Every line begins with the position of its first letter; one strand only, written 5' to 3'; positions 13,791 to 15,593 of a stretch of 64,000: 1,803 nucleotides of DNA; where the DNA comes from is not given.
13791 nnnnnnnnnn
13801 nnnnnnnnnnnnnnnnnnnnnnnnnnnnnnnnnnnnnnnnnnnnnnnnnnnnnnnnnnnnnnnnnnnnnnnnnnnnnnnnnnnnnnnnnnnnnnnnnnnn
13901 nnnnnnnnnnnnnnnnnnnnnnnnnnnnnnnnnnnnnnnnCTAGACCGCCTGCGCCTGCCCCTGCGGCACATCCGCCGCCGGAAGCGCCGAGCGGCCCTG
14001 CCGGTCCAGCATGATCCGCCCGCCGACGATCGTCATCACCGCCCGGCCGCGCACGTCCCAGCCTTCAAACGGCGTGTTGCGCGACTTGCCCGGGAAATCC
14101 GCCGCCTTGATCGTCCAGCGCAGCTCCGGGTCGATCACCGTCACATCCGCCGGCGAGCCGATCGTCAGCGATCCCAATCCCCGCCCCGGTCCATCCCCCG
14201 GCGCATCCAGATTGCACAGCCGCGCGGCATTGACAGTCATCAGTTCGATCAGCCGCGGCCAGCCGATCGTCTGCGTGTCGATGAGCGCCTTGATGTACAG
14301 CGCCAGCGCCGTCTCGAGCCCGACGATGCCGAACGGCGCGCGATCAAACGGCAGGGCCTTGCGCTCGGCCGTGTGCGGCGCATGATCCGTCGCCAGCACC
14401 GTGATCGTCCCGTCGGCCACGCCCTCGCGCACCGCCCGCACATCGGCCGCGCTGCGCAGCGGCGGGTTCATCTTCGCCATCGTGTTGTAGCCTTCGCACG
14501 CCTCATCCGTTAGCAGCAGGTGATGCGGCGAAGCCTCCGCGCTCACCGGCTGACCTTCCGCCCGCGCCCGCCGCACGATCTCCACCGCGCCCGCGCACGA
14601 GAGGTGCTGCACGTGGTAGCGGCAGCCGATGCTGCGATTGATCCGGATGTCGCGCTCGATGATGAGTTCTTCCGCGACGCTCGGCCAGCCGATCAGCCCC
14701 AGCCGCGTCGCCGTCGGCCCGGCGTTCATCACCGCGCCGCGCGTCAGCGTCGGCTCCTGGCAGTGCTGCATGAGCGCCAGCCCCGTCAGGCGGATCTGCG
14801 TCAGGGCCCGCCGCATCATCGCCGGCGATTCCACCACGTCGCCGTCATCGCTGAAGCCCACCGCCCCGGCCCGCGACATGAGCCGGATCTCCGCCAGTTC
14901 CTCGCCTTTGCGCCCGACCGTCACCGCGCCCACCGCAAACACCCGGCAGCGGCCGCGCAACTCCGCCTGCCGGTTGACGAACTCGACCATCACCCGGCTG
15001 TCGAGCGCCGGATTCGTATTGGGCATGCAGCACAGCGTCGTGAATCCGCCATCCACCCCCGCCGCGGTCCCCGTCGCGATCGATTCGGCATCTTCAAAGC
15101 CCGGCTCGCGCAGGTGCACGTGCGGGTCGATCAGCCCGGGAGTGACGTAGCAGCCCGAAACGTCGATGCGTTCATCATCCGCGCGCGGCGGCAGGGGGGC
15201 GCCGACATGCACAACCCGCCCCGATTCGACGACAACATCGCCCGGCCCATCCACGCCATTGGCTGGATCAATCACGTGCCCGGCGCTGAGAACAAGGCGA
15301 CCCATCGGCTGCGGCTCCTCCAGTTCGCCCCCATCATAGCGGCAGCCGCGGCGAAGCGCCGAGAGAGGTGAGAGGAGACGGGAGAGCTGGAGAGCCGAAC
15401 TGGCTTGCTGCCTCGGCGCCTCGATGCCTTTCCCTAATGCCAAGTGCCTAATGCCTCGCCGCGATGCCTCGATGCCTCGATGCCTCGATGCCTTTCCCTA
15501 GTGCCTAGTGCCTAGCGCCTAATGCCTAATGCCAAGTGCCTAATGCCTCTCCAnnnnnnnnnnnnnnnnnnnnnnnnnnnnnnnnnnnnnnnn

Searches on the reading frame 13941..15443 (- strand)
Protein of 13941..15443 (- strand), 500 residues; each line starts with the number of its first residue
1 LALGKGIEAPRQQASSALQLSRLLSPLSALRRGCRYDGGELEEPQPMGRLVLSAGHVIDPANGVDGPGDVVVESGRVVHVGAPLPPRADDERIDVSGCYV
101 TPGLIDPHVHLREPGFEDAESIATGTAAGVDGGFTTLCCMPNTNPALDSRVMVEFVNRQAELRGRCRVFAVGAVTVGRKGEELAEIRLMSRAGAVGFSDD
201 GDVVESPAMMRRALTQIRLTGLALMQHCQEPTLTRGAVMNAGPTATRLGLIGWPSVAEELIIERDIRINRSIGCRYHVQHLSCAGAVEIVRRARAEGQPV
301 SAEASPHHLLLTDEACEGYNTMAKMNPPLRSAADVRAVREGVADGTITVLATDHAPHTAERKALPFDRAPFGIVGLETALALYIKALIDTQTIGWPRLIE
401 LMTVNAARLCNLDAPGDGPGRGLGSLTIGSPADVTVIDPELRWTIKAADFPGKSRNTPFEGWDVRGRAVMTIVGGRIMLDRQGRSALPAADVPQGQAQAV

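Call 58: search_protein_families(library=pfam, proteins=[window:13941-15443:-], max_evalue=0.001)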
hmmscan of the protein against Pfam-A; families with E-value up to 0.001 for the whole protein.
window:13941-15443:- (500 aa): 3 families
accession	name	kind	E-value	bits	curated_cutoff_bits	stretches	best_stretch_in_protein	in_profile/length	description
PF01979.26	Amidohydro_1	-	2.6e-23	83.3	25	1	99-477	1-344/345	Amidohydrolase family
PF12890.13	DHOase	-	1.3e-09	38.7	21.2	1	101-282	5-138/142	Dihydro-orotase-like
PF07969.17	Amidohydro_3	-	1.4e-08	35.1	29.7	1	93-115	3-25/472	Amidohydrolase family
